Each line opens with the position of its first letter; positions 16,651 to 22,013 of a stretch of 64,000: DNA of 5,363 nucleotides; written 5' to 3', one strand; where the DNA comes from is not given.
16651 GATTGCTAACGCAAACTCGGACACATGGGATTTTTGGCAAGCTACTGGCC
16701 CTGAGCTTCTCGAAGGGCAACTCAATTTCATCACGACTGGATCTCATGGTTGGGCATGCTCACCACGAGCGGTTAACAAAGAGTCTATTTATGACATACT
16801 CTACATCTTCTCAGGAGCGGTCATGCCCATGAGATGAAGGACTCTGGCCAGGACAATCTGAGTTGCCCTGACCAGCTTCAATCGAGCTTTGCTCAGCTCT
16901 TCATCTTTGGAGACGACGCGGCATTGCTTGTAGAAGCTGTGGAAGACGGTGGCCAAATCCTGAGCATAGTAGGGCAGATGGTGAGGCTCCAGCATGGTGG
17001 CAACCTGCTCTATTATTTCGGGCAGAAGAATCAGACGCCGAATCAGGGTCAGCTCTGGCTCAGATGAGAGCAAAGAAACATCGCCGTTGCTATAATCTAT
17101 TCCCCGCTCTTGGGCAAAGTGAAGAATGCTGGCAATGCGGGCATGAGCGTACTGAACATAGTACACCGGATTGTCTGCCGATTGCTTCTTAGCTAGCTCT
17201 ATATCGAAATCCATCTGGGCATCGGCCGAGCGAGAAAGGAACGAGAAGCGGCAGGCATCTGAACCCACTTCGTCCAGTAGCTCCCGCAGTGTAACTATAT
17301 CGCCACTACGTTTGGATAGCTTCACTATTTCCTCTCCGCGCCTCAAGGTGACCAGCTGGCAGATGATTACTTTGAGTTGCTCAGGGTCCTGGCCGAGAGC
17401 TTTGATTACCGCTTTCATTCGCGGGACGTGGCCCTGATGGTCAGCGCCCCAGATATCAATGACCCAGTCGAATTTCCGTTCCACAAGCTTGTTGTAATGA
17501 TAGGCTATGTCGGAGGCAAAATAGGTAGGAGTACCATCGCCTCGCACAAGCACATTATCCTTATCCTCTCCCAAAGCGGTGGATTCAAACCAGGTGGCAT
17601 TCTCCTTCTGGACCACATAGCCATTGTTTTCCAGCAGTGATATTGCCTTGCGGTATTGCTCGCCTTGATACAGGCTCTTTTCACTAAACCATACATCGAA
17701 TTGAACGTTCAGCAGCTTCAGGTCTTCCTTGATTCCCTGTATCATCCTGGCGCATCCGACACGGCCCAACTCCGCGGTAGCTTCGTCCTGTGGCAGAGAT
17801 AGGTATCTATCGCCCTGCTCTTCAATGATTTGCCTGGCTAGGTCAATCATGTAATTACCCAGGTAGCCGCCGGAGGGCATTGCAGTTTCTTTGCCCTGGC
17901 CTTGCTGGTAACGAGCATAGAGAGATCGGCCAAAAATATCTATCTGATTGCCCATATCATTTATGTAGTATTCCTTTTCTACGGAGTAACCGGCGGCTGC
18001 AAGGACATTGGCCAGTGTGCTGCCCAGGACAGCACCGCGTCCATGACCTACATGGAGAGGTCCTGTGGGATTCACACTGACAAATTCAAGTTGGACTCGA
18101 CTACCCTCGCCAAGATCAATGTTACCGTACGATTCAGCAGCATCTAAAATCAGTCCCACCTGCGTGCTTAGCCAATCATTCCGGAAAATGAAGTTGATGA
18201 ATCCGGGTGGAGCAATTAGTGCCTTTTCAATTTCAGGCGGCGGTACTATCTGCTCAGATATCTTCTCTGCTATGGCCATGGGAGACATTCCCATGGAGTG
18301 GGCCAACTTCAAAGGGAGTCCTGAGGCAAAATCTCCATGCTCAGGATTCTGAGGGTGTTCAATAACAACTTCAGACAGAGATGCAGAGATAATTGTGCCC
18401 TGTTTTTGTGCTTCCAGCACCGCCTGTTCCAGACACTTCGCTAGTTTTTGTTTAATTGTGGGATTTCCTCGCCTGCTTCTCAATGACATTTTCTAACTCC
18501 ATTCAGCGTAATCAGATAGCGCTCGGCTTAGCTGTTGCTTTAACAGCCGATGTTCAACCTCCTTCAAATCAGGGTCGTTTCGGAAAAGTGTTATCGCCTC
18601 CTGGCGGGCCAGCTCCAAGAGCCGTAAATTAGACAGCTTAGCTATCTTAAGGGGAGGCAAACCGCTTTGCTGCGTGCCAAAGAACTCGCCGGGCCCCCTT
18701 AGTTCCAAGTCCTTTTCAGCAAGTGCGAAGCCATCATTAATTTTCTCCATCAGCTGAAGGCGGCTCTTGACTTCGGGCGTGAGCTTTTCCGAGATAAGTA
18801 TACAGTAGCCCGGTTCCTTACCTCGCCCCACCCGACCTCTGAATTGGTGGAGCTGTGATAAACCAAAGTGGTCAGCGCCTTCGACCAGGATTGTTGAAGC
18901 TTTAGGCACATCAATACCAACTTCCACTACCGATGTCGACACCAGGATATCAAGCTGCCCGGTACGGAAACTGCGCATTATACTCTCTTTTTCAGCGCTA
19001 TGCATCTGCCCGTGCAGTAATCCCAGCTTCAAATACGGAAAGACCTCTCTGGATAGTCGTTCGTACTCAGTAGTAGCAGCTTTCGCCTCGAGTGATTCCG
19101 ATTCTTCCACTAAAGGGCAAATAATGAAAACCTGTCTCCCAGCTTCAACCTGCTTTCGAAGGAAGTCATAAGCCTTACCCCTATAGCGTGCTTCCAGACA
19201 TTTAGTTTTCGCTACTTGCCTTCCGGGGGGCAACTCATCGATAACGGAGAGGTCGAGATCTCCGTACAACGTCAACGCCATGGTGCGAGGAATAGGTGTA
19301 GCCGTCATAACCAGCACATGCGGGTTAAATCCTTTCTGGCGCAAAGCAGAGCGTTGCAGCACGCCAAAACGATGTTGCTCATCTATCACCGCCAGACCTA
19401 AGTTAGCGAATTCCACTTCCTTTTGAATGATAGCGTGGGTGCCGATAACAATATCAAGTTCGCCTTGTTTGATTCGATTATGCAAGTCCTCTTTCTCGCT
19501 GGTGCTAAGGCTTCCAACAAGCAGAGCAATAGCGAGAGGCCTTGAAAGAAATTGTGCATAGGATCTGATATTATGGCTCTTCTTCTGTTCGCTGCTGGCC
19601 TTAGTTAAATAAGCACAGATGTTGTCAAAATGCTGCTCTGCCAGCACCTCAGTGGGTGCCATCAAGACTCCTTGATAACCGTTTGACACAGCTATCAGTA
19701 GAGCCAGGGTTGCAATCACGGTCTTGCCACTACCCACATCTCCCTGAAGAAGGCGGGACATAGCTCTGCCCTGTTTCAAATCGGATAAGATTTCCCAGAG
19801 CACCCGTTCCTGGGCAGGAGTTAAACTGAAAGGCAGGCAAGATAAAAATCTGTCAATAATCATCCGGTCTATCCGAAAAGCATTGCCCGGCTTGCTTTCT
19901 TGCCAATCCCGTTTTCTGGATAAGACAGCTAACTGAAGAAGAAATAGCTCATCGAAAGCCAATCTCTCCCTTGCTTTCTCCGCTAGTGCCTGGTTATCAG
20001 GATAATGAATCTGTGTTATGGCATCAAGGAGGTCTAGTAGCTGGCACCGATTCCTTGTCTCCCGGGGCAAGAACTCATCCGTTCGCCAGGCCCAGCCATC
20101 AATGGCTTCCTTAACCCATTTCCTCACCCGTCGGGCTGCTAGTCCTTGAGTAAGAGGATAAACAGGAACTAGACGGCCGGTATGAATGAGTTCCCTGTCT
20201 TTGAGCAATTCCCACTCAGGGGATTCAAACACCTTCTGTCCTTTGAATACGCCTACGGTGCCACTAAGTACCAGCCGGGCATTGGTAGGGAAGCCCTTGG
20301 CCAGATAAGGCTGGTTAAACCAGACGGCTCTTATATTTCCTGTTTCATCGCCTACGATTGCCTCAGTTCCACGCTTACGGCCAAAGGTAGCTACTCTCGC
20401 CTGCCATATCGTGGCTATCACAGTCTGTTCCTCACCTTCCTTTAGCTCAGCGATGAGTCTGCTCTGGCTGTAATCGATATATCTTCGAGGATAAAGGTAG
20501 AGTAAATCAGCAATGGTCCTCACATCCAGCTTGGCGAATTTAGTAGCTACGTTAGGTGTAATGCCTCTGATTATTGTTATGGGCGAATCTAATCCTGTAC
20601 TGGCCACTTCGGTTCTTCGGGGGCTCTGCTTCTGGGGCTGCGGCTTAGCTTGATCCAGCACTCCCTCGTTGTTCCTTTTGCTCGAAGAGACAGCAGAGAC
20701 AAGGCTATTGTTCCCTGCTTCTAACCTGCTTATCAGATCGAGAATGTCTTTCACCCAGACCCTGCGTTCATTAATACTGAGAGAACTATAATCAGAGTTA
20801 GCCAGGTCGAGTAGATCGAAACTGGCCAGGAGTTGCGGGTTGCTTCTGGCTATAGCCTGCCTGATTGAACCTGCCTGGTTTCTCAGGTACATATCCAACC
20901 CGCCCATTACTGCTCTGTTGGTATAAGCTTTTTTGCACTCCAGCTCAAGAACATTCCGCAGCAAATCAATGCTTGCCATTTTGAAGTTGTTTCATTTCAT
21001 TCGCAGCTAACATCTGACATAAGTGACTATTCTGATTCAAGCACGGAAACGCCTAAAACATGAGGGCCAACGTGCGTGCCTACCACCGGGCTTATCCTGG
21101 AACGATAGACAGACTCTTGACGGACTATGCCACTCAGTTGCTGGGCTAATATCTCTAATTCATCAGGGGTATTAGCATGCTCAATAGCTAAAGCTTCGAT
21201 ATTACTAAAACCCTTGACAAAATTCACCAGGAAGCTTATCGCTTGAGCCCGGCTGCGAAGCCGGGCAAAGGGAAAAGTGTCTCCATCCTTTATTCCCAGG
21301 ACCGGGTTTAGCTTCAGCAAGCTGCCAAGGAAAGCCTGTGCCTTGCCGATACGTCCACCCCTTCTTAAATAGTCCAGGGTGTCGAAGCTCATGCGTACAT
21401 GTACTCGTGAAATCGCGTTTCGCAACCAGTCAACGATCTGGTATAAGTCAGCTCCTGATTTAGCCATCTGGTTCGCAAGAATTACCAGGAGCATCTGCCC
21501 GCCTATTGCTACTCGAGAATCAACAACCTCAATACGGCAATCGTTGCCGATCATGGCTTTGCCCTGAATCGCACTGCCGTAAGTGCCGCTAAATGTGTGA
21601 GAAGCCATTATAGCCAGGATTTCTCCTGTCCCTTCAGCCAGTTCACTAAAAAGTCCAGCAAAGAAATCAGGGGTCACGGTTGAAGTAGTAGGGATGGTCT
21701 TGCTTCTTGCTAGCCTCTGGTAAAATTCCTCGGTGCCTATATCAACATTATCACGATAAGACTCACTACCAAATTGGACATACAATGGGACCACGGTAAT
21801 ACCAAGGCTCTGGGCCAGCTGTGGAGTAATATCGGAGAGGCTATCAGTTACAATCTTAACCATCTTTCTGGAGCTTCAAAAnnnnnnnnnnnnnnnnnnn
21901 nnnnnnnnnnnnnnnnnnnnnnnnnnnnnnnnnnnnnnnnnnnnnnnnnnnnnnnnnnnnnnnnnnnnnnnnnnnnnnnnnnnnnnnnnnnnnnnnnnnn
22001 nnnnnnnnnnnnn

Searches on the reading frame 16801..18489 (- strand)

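Call 21: search_protein_families(library=pfam, proteins=[window:16801-18489:-], max_evalue=0.00001)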
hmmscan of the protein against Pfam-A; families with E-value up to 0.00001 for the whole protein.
window:16801-18489:- (562 aa): 3 families
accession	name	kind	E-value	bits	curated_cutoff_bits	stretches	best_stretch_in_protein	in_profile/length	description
PF05746.21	DALR_1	-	4.8e-33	114.2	22.3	1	445-562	1-117/117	DALR anticodon binding domain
PF00750.26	tRNA-synt_1d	-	4.9e-24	85.4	23.3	1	118-411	9-301/349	tRNA synthetases class I (R), catalytic domain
PF03485.21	Arg_tRNA_synt_N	-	2.2e-18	67.1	21.5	1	12-101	3-84/85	Arginyl tRNA synthetase N terminal domain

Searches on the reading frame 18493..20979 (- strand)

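Call 21: search_protein_families(library=pfam, proteins=[window:18493-20979:-], max_evalue=0.00001)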
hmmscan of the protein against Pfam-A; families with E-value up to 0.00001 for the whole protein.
window:18493-20979:- (828 aa): 5 families
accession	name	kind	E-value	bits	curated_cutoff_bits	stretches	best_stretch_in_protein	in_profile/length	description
PF00271.37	Helicase_C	-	4.6e-22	78.8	23.5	1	607-720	6-109/110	Helicase conserved C-terminal domain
PF17191.10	RecG_wedge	-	4.2e-21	75.7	23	1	134-293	2-159/162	RecG wedge domain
PF00270.35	DEAD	-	3.8e-20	72.7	26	1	387-566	1-163/167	DEAD/DEAH box helicase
PF19833.4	RecG_dom3_C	-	7.2e-16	58.4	26.8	1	748-828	2-84/87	ATP-dependent DNA helicase RecG, domain 3, C-terminal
PF04851.21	ResIII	-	1.9e-09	38.1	22.5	1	385-562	3-162/164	Type III restriction enzyme, res subunit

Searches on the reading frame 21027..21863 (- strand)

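Call 21: search_protein_families(library=pfam, proteins=[window:21027-21863:-], max_evalue=0.00001)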
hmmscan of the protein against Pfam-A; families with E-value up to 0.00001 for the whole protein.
window:21027-21863:- (278 aa): 1 family
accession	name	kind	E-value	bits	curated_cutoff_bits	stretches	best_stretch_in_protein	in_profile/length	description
PF02645.21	DegV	-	1.7e-76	257.7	27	1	2-276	2-279/280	Uncharacterised protein, DegV family COG1307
